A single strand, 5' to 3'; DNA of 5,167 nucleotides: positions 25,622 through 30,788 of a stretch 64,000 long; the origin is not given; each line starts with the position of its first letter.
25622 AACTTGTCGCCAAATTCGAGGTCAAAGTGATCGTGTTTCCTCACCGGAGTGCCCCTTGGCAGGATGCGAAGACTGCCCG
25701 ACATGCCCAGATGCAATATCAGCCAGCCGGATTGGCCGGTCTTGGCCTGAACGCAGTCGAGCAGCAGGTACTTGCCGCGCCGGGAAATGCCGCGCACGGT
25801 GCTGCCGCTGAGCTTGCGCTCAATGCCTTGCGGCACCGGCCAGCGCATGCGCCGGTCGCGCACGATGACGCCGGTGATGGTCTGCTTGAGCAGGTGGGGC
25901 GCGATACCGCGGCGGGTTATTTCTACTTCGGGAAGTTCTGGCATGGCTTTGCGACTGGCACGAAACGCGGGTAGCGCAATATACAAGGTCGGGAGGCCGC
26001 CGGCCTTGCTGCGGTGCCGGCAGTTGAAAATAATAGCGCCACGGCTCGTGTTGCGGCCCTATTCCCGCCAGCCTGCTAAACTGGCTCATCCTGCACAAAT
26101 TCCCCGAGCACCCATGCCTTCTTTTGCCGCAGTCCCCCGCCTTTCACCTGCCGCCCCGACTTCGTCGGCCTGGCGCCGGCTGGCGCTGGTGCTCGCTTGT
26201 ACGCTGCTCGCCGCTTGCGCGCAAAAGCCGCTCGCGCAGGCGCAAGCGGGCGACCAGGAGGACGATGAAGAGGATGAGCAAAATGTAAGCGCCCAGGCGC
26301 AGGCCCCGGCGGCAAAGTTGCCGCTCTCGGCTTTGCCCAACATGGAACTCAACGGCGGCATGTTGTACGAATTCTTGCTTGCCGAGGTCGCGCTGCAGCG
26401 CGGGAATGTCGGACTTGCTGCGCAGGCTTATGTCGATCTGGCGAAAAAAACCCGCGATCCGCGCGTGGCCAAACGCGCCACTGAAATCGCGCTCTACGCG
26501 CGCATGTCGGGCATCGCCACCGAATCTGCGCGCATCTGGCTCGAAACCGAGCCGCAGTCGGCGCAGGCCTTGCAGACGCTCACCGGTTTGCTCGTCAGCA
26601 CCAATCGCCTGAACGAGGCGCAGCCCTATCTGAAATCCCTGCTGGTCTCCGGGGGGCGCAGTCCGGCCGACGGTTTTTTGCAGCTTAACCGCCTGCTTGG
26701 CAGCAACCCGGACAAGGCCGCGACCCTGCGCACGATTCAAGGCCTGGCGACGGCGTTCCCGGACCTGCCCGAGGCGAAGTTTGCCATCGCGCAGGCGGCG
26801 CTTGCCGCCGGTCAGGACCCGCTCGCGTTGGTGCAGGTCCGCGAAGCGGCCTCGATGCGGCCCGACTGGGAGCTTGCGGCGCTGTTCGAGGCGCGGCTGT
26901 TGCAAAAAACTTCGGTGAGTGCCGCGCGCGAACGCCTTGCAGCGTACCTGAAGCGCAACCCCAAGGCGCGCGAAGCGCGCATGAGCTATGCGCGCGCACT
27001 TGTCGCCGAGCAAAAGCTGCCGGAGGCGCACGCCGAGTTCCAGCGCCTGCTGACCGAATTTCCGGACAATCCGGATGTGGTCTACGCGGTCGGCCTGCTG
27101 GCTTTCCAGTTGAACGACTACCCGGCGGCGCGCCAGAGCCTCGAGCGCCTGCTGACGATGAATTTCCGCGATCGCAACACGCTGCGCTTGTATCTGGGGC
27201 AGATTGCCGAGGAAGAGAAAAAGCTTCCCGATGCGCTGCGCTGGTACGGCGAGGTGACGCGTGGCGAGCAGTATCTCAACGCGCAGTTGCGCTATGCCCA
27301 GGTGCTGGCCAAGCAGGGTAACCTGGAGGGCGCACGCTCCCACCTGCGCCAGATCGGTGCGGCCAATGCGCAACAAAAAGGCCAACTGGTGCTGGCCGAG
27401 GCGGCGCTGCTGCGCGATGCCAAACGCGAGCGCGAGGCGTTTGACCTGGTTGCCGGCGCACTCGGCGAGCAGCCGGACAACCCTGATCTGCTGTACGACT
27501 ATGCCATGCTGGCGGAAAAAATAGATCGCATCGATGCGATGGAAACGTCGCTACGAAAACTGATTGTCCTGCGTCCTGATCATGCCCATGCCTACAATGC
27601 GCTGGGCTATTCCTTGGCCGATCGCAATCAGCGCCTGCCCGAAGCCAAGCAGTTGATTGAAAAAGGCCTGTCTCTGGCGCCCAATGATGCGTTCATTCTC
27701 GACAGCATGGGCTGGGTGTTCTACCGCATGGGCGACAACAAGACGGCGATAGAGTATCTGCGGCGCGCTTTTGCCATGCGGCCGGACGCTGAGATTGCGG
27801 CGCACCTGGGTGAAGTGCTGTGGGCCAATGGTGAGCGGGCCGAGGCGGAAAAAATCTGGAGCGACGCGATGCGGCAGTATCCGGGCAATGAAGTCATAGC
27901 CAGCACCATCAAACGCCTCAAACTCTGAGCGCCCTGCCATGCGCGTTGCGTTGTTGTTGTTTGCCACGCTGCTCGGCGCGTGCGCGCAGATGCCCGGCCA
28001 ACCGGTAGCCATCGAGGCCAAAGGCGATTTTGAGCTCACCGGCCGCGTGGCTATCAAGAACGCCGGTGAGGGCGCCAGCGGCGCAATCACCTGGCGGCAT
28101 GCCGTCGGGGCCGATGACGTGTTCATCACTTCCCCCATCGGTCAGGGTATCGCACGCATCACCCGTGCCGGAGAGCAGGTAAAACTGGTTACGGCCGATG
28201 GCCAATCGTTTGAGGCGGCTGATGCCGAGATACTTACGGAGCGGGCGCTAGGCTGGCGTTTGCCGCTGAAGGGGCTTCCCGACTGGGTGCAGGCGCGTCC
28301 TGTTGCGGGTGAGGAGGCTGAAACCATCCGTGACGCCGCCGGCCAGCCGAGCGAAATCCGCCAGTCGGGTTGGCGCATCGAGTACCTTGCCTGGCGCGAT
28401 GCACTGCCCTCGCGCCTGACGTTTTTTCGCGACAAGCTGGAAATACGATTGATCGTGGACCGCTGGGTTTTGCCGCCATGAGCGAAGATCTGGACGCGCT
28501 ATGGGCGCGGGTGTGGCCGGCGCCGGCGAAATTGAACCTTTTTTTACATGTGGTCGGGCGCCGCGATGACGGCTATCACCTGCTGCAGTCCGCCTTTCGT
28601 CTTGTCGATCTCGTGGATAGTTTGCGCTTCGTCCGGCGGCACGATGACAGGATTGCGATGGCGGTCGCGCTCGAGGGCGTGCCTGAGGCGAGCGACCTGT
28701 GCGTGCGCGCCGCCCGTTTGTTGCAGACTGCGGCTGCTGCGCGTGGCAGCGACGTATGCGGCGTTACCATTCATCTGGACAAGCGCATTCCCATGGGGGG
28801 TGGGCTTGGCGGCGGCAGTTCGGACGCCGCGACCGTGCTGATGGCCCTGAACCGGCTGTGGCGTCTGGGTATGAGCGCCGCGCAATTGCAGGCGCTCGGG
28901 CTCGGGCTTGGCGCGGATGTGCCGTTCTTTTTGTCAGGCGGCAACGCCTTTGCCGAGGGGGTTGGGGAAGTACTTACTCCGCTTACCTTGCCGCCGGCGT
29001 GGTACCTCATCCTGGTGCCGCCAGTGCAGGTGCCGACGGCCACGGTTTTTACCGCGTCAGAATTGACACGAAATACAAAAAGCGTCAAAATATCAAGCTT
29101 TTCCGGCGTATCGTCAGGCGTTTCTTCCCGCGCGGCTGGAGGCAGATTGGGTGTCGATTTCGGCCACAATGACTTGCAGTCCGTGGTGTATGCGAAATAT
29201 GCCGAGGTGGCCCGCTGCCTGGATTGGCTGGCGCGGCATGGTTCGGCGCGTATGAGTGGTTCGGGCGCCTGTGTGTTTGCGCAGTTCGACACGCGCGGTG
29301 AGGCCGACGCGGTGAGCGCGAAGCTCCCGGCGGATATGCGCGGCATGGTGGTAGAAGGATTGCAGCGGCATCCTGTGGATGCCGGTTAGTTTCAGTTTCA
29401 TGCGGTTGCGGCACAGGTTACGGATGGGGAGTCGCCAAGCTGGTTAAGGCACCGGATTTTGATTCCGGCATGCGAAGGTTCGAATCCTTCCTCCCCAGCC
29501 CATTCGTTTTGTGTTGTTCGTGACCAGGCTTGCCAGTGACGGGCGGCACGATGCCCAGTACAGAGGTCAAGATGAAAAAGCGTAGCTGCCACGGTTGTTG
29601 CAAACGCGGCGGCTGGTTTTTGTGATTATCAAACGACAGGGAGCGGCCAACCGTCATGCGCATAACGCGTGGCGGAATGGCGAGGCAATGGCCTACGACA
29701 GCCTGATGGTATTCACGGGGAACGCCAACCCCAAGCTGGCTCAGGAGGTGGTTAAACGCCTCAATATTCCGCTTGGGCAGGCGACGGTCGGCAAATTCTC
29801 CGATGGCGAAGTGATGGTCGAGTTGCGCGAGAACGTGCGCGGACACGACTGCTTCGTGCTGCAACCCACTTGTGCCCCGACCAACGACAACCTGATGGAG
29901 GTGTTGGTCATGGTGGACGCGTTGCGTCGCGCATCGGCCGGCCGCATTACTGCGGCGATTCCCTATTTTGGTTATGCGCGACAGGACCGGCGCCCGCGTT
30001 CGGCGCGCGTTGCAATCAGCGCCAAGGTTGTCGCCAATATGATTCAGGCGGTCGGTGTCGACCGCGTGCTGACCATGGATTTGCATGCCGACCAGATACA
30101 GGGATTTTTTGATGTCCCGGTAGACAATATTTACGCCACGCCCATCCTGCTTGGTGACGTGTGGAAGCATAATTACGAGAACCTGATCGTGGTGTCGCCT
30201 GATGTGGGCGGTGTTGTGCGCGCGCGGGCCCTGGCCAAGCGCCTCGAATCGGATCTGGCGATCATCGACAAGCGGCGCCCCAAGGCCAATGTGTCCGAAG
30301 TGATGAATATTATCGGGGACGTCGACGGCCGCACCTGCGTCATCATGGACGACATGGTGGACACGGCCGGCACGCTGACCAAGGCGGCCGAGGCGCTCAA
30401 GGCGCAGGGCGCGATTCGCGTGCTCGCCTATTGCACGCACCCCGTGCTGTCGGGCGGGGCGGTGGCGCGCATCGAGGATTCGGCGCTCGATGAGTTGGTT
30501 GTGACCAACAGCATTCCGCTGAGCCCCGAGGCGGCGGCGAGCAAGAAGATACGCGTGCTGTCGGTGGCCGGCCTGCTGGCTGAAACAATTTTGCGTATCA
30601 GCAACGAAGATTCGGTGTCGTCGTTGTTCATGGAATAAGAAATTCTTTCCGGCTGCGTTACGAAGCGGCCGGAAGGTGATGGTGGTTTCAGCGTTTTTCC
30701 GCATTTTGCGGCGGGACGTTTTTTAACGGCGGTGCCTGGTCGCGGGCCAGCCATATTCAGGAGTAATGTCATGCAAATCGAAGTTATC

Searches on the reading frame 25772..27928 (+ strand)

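Call 64: search_protein_families(library=pfam, proteins=[window:25772-27928:+], max_evalue=0.001)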
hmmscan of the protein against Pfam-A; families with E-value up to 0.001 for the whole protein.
window:25772-27928:+ (718 aa): 16 families
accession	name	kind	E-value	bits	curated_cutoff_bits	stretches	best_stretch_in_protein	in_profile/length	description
PF13432.12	TPR_16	-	1.9e-28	99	32.7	3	378-434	9-65/65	Tetratricopeptide repeat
PF14559.12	TPR_19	-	3.5e-26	91.8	25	3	381-438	6-63/68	Tetratricopeptide repeat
PF07719.23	TPR_2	-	5.2e-19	67.2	27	0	641-672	2-33/34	Tetratricopeptide repeat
PF13428.12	TPR_14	-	1.2e-18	66.1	23.5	0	401-439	2-40/44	Tetratricopeptide repeat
PF13181.12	TPR_8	-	2.8e-14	52.4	25.7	0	646-672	7-33/34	Tetratricopeptide repeat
PF13431.12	TPR_17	-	2.2e-11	43.5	24.4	0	595-627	3-34/34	Tetratricopeptide repeat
PF13371.12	TPR_9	-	1e-09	38.7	35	1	410-463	5-58/73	Tetratricopeptide repeat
PF00515.34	TPR_1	-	1.7e-08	34.4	27.8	0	646-672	7-33/34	Tetratricopeptide repeat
PF13414.12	TPR_11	-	1.9e-08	34.3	26.8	0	649-687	3-42/42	TPR repeat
PF13424.12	TPR_12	-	5e-08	33.5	30.1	1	605-671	3-76/77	Tetratricopeptide repeat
PF25062.1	ARM_TT21_N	-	6.9e-08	32.9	40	0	434-533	99-199/222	Tetratricopeptide repeat protein 21 N-terminal ARM repeat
PF23914.1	TPR_CcmH_CycH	-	9e-08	32.5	42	1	385-463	69-150/158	Cytochrome c-type biogenesis protein H TPR domain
PF13174.12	TPR_6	-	1.3e-07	32.2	26.3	0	646-666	6-26/33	Tetratricopeptide repeat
PF12895.13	ANAPC3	-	1.8e-07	31.8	27.2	0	392-459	15-81/82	Anaphase-promoting complex, cyclosome, subunit 3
PF24575.1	TPR_Slam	-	5.4e-05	24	35.2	0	365-423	45-104/104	Surface lipoprotein assembly modifier, N-terminal TPR repeats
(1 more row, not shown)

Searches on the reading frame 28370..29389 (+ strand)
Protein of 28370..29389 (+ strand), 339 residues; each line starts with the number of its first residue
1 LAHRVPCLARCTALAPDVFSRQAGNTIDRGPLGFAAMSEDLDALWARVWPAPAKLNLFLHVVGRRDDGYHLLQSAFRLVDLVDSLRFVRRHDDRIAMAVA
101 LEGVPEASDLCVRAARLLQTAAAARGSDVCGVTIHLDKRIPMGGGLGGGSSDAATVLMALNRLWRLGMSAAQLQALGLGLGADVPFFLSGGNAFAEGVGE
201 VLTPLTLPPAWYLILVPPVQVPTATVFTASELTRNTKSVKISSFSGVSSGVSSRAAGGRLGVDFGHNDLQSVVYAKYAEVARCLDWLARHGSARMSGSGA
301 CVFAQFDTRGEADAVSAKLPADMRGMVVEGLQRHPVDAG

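Call 64: search_protein_families(library=pfam, proteins=[window:28370-29389:+], max_evalue=0.001)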
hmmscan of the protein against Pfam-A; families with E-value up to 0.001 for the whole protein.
window:28370-29389:+ (339 aa): 2 families
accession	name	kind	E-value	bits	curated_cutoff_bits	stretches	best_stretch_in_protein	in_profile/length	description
PF00288.32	GHMP_kinases_N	-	6.6e-17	61.9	22.3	1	110-191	2-87/87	GHMP kinases N terminal domain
PF08544.19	GHMP_kinases_C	-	1.3e-11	45.1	21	1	263-323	19-83/85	GHMP kinases C terminal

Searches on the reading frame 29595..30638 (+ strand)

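Call 64: search_protein_families(library=pfam, proteins=[window:29595-30638:+], max_evalue=0.001)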
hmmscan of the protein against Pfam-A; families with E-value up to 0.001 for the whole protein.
window:29595-30638:+ (347 aa): 3 families
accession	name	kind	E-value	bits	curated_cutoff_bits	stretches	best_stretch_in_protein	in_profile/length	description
PF13793.12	Pribosyltran_N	-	1.8e-50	170.1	25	1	37-154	1-117/117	N-terminal domain of ribose phosphate pyrophosphokinase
PF14572.12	Pribosyl_synth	-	1.5e-31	110.2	27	1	236-345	74-183/184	Phosphoribosyl synthetase-associated domain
PF00156.33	Pribosyltran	-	5.5e-20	71.7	26.3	1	193-294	27-136/158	Phosphoribosyl transferase domain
